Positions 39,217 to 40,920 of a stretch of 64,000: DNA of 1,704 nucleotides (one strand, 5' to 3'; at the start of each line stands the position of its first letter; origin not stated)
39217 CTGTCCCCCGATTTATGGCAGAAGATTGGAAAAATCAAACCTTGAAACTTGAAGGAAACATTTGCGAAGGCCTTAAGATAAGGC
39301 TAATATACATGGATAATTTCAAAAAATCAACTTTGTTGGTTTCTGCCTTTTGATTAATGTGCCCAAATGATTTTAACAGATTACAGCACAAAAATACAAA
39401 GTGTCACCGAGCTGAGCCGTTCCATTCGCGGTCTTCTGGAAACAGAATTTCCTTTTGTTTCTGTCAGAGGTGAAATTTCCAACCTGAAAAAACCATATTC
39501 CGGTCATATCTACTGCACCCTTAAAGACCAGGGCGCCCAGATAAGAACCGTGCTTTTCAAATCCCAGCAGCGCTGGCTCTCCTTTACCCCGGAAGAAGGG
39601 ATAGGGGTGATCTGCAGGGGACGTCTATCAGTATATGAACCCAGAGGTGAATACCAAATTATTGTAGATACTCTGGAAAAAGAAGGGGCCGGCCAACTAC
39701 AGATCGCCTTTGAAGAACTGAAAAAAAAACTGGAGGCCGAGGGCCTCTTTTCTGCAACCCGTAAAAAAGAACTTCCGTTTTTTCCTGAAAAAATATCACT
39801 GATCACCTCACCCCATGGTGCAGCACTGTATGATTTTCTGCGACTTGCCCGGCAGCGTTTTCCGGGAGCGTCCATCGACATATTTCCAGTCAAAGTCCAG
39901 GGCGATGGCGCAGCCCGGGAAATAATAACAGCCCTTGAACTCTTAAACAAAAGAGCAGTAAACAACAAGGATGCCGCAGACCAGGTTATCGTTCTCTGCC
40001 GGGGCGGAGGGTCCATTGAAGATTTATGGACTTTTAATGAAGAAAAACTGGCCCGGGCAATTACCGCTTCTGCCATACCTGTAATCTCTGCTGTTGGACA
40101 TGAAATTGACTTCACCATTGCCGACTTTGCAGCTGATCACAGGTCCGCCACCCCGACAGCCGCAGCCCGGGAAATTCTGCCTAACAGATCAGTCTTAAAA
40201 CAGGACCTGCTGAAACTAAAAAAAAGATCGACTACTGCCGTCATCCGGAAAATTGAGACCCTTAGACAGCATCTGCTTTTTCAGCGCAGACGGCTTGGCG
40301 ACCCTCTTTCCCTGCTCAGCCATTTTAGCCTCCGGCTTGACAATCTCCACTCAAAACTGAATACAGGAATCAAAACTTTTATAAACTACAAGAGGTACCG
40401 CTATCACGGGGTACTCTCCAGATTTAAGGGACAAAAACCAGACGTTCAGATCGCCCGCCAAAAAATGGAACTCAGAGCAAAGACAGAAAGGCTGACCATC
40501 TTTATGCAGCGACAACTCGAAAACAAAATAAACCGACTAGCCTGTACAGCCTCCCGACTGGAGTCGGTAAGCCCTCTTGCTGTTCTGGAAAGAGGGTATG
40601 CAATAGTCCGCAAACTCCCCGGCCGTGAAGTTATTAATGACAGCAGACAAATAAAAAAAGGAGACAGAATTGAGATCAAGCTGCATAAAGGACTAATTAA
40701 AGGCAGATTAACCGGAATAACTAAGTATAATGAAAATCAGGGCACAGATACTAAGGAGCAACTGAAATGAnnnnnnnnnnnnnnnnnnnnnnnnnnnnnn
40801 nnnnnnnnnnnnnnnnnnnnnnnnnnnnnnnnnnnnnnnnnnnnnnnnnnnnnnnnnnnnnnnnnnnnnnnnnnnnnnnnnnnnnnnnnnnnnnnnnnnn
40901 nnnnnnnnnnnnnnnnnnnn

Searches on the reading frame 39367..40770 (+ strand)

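Call 16: search_protein_families(library=pfam, proteins=[window:39367-40770:+])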
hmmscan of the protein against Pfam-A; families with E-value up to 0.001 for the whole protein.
window:39367-40770:+ (467 aa): 3 families
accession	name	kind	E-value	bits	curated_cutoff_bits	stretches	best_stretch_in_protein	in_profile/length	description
PF02601.20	Exonuc_VII_L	-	2.4e-98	330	35.9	1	127-445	1-313/315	Exonuclease VII, large subunit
PF13742.12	tRNA_anti_2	-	5.7e-30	103.8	27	1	12-103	2-94/95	OB-fold nucleic acid binding domain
PF01336.31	tRNA_anti-codon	-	7.2e-12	45.5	27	1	31-104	1-73/75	OB-fold nucleic acid binding domain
